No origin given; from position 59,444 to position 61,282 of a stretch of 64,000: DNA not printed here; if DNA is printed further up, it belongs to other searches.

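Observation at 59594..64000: AT-rich accessory islet: stand-alone MORC/GHKL ATPase, terminase small-subunit fragment and small membrane-protein operons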

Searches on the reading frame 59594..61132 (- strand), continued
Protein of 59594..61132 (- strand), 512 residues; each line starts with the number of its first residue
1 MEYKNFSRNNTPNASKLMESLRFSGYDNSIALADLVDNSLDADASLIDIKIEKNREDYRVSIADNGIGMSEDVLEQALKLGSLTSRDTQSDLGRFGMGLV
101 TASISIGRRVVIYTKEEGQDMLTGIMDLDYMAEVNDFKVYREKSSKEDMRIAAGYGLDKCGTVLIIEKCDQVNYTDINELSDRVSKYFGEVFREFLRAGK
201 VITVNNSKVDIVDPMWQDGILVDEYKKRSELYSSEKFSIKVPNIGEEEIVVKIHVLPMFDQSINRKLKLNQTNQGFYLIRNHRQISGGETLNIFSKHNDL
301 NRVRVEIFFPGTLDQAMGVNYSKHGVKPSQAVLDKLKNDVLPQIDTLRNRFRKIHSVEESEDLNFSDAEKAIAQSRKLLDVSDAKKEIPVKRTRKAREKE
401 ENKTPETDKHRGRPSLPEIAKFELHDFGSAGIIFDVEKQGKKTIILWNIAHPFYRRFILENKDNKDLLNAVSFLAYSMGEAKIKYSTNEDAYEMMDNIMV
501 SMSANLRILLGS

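Call 22: find_encoding_contigs(protein=P0030, flank=8000, max_places=2)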
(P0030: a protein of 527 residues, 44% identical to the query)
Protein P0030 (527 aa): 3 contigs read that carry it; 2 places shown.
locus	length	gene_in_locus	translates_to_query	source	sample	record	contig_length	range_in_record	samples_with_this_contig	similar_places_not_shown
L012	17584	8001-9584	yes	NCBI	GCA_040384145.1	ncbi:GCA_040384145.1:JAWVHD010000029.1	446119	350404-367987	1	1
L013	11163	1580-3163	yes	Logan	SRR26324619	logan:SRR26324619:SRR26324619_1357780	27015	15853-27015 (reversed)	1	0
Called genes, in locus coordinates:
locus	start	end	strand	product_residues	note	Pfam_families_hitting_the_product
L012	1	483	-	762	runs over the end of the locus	PF04610:TrbL (weak)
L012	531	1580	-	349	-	-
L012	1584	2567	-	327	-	-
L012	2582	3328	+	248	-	-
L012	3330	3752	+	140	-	-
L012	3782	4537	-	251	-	PF00398:RrnaAD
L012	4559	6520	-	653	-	PF00580:UvrD-helicase, PF13245:AAA_19, PF13604:AAA_30 (faint), PF13361:UvrD_C, PF13538:UvrD_C_2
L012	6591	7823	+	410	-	PF23446:LysM1_NFP_LYK (faint), PF01476:LysM, PF23473:LysM3_LYK4_5 (weak), PF01476:LysM, PF01551:Peptidase_M23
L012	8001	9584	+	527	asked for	PF02518:HATPase_c, PF13589:HATPase_c_3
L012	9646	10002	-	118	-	PF01258:zf-dskA_traR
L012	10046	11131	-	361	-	-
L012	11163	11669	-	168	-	PF01936:NYN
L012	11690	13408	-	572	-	PF01471:PG_binding_1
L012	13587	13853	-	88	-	PF00312:Ribosomal_S15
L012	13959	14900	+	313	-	PF13495:Phage_int_SAM_4 (weak), PF02899:Phage_int_SAM_1, PF00589:Phage_integrase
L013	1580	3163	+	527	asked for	PF02518:HATPase_c, PF13589:HATPase_c_3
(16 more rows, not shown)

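Call 25: find_encoding_contigs(protein=P0044, flank=8000, max_places=2)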
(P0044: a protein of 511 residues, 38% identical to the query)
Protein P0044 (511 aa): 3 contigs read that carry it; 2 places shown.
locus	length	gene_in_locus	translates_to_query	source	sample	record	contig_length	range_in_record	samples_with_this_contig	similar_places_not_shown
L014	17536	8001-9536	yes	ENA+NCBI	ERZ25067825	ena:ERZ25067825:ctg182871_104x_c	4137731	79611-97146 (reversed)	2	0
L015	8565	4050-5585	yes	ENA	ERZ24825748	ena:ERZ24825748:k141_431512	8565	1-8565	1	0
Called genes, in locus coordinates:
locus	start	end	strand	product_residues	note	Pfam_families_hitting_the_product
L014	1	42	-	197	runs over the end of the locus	PF03551:PadR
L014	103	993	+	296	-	PF01370:Epimerase, PF04321:RmlD_sub_bind (faint), PF05368:NmrA, PF13460:NAD_binding_10, PF16363:GDP_Man_Dehyd (faint)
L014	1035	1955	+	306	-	PF01073:3Beta_HSD, PF01370:Epimerase, PF05368:NmrA, PF13460:NAD_binding_10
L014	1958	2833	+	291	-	PF01370:Epimerase (weak), PF05368:NmrA, PF13460:NAD_binding_10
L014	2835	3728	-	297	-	PF06719:AraC_N, PF00165:HTH_AraC (faint), PF12833:HTH_18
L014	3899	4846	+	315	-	PF08240:ADH_N, PF00107:ADH_zinc_N, PF13602:ADH_zinc_N_2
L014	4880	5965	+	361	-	PF01408:GFO_IDH_MocA, PF02894:GFO_IDH_MocA_C, PF22725:GFO_IDH_MocA_C3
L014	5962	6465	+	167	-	PF02075:RuvC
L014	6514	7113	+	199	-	-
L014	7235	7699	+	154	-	-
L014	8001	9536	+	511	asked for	PF02518:HATPase_c (faint), PF13589:HATPase_c_3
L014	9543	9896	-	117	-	-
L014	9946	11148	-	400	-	PF01170:UPF0020 (faint), PF01555:N6_N4_Mtase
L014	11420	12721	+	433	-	PF02661:Fic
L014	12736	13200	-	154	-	PF00583:Acetyltransf_1, PF13673:Acetyltransf_10 (weak), PF13508:Acetyltransf_7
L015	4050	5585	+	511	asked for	PF02518:HATPase_c (faint), PF13589:HATPase_c_3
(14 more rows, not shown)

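Call 26: find_encoding_contigs(protein=P0090, flank=8000, max_places=2)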
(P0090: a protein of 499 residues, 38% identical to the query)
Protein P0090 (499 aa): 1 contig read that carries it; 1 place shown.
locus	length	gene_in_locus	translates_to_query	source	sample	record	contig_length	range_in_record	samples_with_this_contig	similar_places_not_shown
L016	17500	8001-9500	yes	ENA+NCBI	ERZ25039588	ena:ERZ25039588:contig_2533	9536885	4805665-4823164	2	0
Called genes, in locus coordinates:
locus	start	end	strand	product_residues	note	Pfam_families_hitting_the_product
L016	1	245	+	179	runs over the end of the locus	PF01569:PAP2, PF14378:PAP2_3 (weak)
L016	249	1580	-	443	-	PF00860:Xan_ur_permease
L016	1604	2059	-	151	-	PF13302:Acetyltransf_3, PF00583:Acetyltransf_1, PF13508:Acetyltransf_7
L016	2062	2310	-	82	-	-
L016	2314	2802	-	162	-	PF07355:GRDB (weak)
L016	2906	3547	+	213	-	PF00596:Aldolase_II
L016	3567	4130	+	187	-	PF03079:ARD, PF07883:Cupin_2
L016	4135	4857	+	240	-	PF00702:Hydrolase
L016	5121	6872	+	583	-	PF13589:HATPase_c_3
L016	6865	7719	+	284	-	-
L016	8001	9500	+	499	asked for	PF02518:HATPase_c (weak), PF13589:HATPase_c_3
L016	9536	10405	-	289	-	-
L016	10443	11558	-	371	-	PF02195:ParB_N (weak)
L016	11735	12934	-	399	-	PF00266:Aminotran_5, PF01053:Cys_Met_Meta_PP (weak), PF00155:Aminotran_1_2 (weak), PF01212:Beta_elim_lyase, PF01041:DegT_DnrJ_EryC1 (weak)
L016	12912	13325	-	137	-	PF08870:DndE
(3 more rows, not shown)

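Call 33: predict_structure(alignment_id=A1)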
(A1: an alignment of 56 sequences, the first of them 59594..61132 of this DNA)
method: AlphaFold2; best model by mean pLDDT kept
length: 512 residues; sequences in the alignment: 56
mean_pLDDT: 85.7   pTM: 0.71
mean pLDDT of the five models: 85.7, 85.6, 84.7, 83.5, 83.4
residues with pLDDT >= 90: 294; 70-90: 152; 50-70: 31; < 50: 35
segments of 3 or more residues with pLDDT < 50: 92-96, 387-415
pLDDT, mean of each block of 10 residues (from residue 1): 66 84 84 93 96 91 96 86 56 57 92 97 96 90 96 95 96 91 96 97 98 95 95 96 92 94 86 92 93 90 96 88 76 95 92 75 83 87 62 37 37 54 88 90 91 88 89 93 88 91 90 62
secondary structure, 60 per line:
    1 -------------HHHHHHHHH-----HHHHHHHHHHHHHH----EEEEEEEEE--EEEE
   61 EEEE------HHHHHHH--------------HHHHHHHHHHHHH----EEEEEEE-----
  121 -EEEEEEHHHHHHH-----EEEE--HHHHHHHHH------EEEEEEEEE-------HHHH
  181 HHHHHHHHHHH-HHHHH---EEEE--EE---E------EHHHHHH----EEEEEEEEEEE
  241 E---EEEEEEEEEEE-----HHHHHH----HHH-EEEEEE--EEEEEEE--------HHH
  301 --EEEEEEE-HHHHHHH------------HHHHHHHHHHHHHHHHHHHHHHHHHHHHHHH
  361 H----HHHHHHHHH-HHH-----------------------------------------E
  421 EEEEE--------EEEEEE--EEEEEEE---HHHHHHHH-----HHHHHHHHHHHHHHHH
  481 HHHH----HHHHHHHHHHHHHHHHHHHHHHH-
elements in order: H14-22 H28-41 E46-54 E57-64 H71-77 H92-104 E109-115 E122-127 H128-134 E140-143 H146-154 E161-169 H177-191 H193-197 E201-204 H220-225 E230-241 E245-255 H261-266 E275-280 E283-289 E303-309 H311-317 H330-361 H366-374 E420-425 E434-439 E442-448 H452-459 H465-484 H489-511

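Call 43: find_related_loci(query=A1, collection=metagenome_contigs, flank=7000)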
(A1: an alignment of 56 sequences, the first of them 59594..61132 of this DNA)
Query A1 (512 aa) in metagenome_contigs; peptide patterns used: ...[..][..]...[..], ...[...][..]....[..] (x = any residue, [..] = any of these).
598 stretches matched a pattern (row limit reached: there are more); 574 encode a relative of the query (tblastn E <= 1e-3); the best 80 are kept; 80 distinct loci.
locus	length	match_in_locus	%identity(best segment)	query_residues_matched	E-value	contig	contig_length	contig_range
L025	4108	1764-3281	57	6-510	0e+0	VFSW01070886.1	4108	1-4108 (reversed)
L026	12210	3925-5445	56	6-510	0e+0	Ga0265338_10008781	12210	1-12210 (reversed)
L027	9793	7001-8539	55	1-511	0e+0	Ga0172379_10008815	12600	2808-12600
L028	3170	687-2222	54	1-510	0e+0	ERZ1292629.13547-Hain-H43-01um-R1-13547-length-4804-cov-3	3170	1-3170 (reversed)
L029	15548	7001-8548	46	1-510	8e-148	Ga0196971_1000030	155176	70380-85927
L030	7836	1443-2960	44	6-510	2e-131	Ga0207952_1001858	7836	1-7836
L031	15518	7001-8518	39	4-510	8e-122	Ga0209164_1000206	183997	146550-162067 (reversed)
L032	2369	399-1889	41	10-511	5e-123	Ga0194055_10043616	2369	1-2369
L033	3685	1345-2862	38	4-510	3e-118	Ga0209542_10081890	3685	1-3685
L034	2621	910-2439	40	2-510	2e-120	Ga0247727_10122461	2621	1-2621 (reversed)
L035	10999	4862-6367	39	6-510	8e-114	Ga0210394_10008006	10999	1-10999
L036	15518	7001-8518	39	1-510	1e-113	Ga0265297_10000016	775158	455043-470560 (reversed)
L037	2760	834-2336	39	8-510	4e-117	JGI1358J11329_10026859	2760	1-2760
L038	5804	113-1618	41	1-510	4e-112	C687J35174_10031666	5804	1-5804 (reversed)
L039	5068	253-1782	38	5-510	1e-110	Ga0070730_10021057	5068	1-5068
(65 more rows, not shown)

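Call 44: find_related_loci(query=A1, collection=viral_contigs, flank=7000)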
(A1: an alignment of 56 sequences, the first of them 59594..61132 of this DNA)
Query A1 (512 aa) in viral_contigs; peptide patterns used: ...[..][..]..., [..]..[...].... (x = any residue, [..] = any of these).
48 stretches matched a pattern; 22 encode a relative of the query (tblastn E <= 1e-3); 22 distinct loci.
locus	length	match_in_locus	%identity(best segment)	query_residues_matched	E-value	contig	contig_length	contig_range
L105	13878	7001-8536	32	9-510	5e-83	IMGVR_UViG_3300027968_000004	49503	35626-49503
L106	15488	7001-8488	34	5-510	3e-78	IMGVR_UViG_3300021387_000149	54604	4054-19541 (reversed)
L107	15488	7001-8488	33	5-510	2e-75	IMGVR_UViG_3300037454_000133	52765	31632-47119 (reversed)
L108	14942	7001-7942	35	12-337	1e-52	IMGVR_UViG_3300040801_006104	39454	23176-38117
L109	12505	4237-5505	27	12-480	9e-51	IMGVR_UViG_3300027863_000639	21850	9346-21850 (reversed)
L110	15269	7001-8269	27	12-480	9e-51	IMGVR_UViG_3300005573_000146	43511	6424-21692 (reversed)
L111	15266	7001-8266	26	12-504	4e-44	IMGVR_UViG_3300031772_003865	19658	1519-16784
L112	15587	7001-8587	26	11-509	2e-41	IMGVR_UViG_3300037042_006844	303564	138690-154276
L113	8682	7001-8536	27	12-509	8e-38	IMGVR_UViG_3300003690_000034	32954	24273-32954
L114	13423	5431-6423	31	3-329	4e-33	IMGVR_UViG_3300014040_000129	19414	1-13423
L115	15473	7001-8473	36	9-510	5e-101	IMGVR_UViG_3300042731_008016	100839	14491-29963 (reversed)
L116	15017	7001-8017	30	12-332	7e-29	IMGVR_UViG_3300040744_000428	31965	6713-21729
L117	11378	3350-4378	27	12-336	4e-28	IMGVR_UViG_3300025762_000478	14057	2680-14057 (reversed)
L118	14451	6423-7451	27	12-336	4e-28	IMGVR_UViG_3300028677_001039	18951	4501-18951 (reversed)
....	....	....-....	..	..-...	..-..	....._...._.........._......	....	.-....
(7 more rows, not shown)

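Call 63: search_protein_families(library=phrogs, proteins=[window:59594-61132:-, L001:6155-7558:+, L001:5957-6148:+, L001:3978-5852:-], max_evalue=0.01)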
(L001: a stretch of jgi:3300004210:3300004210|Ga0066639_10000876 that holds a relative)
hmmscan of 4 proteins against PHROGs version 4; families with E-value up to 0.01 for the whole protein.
window:59594-61132:- (512 aa): 5 families
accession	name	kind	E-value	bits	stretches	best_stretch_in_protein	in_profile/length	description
phrog_6203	-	unknown function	7.7e-11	42.3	1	19-190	16-187/644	-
phrog_23723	-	unknown function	0.00015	21.4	1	49-104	172-228/932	-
phrog_857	-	unknown function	0.00021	21.7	1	31-99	358-428/468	-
phrog_10912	-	other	0.00078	18.5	1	32-79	859-909/970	kinase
phrog_24466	-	unknown function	0.0024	17.5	1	33-94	28-87/597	-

L001:6155-7558:+ (467 aa): 0 families

L001:5957-6148:+ (63 aa): 7 families
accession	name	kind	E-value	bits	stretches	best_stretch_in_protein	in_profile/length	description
phrog_66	-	integration and excision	2.2e-06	28.6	1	6-63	85-141/412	excisionase and transcriptional regulator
phrog_11671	-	unknown function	8.9e-05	23.6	1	16-59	9-52/146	-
phrog_6620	-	integration and excision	0.00025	21.7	1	15-61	2-48/201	transposase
phrog_668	-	DNA, RNA and nucleotide metabolism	0.0005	20.8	1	3-63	52-111/181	HTH DNA binding protein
phrog_57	-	head and packaging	0.0025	18.7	1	14-60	12-57/199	terminase small subunit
phrog_2907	-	integration and excision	0.005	18.2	1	14-55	6-48/117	excisionase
phrog_2474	-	transcription regulation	0.0092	16.9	0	19-58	53-92/118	MerR-like transcriptional regulator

L001:3978-5852:- (624 aa): 2 families
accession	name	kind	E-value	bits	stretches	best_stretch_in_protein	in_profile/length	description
phrog_95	-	integration and excision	3e-93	314.6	1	4-578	81-585/651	integrase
phrog_125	-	DNA, RNA and nucleotide metabolism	1.7e-35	123.8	1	5-309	14-246/254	DNA invertase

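Call 64: search_protein_families(library=padloc, proteins=[L001:6155-7558:+, L001:5957-6148:+, L001:3978-5852:-], max_evalue=0.01)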
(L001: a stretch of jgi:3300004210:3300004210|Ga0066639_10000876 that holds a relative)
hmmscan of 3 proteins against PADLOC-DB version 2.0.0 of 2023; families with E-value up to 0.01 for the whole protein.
L001:6155-7558:+ (467 aa): 0 families

L001:5957-6148:+ (63 aa): 1 family
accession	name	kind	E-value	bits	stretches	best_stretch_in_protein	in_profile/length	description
PDLC04133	mad1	-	1.1e-08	33.2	1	15-63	6-52/60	mads_1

L001:3978-5852:- (624 aa): 0 families

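Call 93: search_protein_families(library=padloc, proteins=[P0090, P0044, P0009], max_evalue=0.001)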
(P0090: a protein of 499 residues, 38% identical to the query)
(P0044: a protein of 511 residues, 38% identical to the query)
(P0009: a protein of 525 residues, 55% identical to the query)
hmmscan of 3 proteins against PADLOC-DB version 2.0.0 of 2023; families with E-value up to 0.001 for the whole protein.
P0090 (499 aa): 2 families
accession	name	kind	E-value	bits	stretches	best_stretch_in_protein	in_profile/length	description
PDLC02204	MzaB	-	6.3e-24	82.3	1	9-294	8-297/500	-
PDLC03419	REase_II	-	0.00076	15.9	0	17-74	15-72/695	Type II restriction enzyme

P0044 (511 aa): 2 families
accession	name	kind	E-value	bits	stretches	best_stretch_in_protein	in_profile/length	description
PDLC02204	MzaB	-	2.1e-29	100.4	1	8-291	7-298/500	-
PDLC03419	REase_II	-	0.00057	16.3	1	23-74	21-73/695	Type II restriction enzyme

P0009 (525 aa): 1 family
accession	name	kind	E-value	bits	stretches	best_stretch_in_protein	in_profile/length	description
PDLC02204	MzaB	-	2.8e-24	83.4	1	22-306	7-293/500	-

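Call 97: search_dna_similar(query=window:59594-61132:-, collection=plasmids, mode=protein, max_rows=15)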
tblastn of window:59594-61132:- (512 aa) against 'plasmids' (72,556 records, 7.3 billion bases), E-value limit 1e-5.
Records with a match: 61; places in all: 66; records where one place covers at least 80% of the query: 13.
Best place of each record, by identity: <60% 61.
By first word of the organism name: Rhizobium 7; Agrobacterium 5; Vibrio 3; Roseivivax 2; Priestia 2; Hymenobacter 2; Azospirillum 2; Ensifer 2; Trichormus 2; Burkholderia 1; and 33 more.
By predicted mobility (MOB-suite, as given by PLSDB): non-mobilizable 36; conjugative 13; mobilizable 12.
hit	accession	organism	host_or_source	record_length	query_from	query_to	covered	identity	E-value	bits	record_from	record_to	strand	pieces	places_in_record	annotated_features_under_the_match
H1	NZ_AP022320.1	Burkholderia sp. THE68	Togo hemipterus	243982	10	510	98%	27.4%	6e-32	138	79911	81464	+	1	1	ATP-binding protein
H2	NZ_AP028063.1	Marinobacter shengliensis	-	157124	12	496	95%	26.5%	1e-29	130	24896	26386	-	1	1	ATP-binding protein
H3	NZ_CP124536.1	Fuscovulum ytuae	pure culture,sediment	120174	10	510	98%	24.9%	4e-26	120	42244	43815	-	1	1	ATP-binding protein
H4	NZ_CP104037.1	Rhizobium sp. SRDI969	Pisum sativum,Cell culture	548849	12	495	95%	25.5%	4e-26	120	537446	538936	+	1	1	ATP-binding protein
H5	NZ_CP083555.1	Leisingera sp. S132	-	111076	14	491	93%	24.8%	5e-22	108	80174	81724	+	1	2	ATP-binding protein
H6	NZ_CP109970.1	Agrobacterium salinitolerans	-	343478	12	483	92%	24.5%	7e-24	113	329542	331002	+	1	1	ATP-binding protein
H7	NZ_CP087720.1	Roseomonas sp. OT10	single cell,human skin swab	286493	14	454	86%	26.1%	1e-33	143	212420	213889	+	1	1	ATP-binding protein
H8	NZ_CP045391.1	Roseivivax sp. THAF30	pure culture,Surface of a polyethylene ...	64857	14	491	93%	24.1%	4e-22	108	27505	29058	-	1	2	ATP-binding protein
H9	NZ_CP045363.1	Roseivivax sp. THAF40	pure culture,Surface of a polyethylene ...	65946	14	491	93%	24.1%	4e-22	108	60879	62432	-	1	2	ATP-binding protein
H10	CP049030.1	Rhodobacteraceae bacterium SC52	Apostichopus japonicus,pure ...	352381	15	457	87%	24.8%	7e-21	104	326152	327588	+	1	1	hypothetical protein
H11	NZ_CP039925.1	Agrobacterium tumefaciens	-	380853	18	472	89%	24.0%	1e-9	69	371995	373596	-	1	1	ATP-binding protein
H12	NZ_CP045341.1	Vibrio sp. THAF190c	pure culture,Surface of a polyethylene ...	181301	13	459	87%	24.1%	5e-20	101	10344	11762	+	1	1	ATP-binding protein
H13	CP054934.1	Nocardiopsis flavescens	Single Cell,marine sediment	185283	20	455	85%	24.5%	6e-20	101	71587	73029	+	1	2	ATP-binding protein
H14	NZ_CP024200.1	Thalassospira marina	-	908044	7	354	68%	28.2%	6e-28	125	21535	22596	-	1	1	ATP-binding protein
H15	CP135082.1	Agrobacterium pusense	Single cell,Heavy rainforest soil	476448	7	362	70%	27.5%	2e-27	124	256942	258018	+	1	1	record has no annotation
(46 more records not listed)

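Call 98: search_dna_similar(query=window:59594-61132:-, collection=phages, mode=protein, max_rows=15)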
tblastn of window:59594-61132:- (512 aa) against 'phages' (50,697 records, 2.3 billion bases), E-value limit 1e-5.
Records with a match: 3; places in all: 3; records where one place covers at least 80% of the query: 0.
Best place of each record, by identity: <60% 3.
By first word of the organism name: Bacteriophage 3.
By host as written in the record: - 3.
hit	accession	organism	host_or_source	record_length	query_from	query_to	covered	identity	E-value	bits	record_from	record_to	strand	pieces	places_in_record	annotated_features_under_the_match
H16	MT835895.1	Bacteriophage sp.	human fecal samples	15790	11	337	64%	27.6%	3e-22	106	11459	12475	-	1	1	record has no annotation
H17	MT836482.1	Bacteriophage sp.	human fecal samples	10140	8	345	66%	26.5%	1e-19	99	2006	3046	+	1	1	record has no annotation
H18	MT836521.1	Bacteriophage sp.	human fecal samples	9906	12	323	61%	28.3%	5e-22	106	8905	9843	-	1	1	record has no annotation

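Call 99: get_annotated_region(hit=H1, flank=6000)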
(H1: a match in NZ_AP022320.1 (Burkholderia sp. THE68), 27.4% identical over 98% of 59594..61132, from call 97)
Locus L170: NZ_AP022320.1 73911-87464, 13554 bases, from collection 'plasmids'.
description: Burkholderia sp. THE68 plasmid BTHE68_p2, complete sequence
organism: Burkholderia sp. THE68 (NCBI taxid 758782)
taxonomy: Bacteria; Pseudomonadota; Betaproteobacteria; Burkholderiales; Burkholderiaceae; Burkholderia; Burkholderia sp. THE68
host: -; source: Togo hemipterus; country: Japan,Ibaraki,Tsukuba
typing (MOB-suite, as given by PLSDB): conjugative; relaxase MOBF; mating-pair formation MPF_T
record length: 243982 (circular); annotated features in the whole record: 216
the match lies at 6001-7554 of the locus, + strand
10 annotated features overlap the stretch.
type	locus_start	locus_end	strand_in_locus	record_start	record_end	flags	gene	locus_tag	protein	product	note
CDS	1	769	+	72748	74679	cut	-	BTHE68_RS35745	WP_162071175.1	site-specific integrase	-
CDS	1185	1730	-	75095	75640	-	-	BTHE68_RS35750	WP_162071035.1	hypothetical protein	-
CDS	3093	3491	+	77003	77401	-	-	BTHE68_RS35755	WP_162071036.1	type II restriction endonuclease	-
CDS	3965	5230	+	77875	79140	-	dcm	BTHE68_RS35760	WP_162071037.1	DNA (cytosine-5-)-methyltransferase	GO:0006304 - DNA modification [Evidence IEA]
CDS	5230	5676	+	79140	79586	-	-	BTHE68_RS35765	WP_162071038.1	very short patch repair endonuclease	-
CDS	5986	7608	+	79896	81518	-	-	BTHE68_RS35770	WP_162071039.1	ATP-binding protein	-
CDS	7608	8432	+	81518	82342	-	-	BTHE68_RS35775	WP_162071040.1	HNH endonuclease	-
CDS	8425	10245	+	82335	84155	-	-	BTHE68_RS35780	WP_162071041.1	DEAD/DEAH box helicase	-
CDS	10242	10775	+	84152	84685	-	-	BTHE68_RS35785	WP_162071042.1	EcoRII N-terminal effector-binding domain-containing protein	-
CDS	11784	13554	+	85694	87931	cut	-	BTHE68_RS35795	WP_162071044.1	sigma-70 family RNA polymerase sigma factor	GO:0006352 - DNA-templated transcription initiation [Evidence IEA]; GO:0006355 - regulation of DNA-templated ...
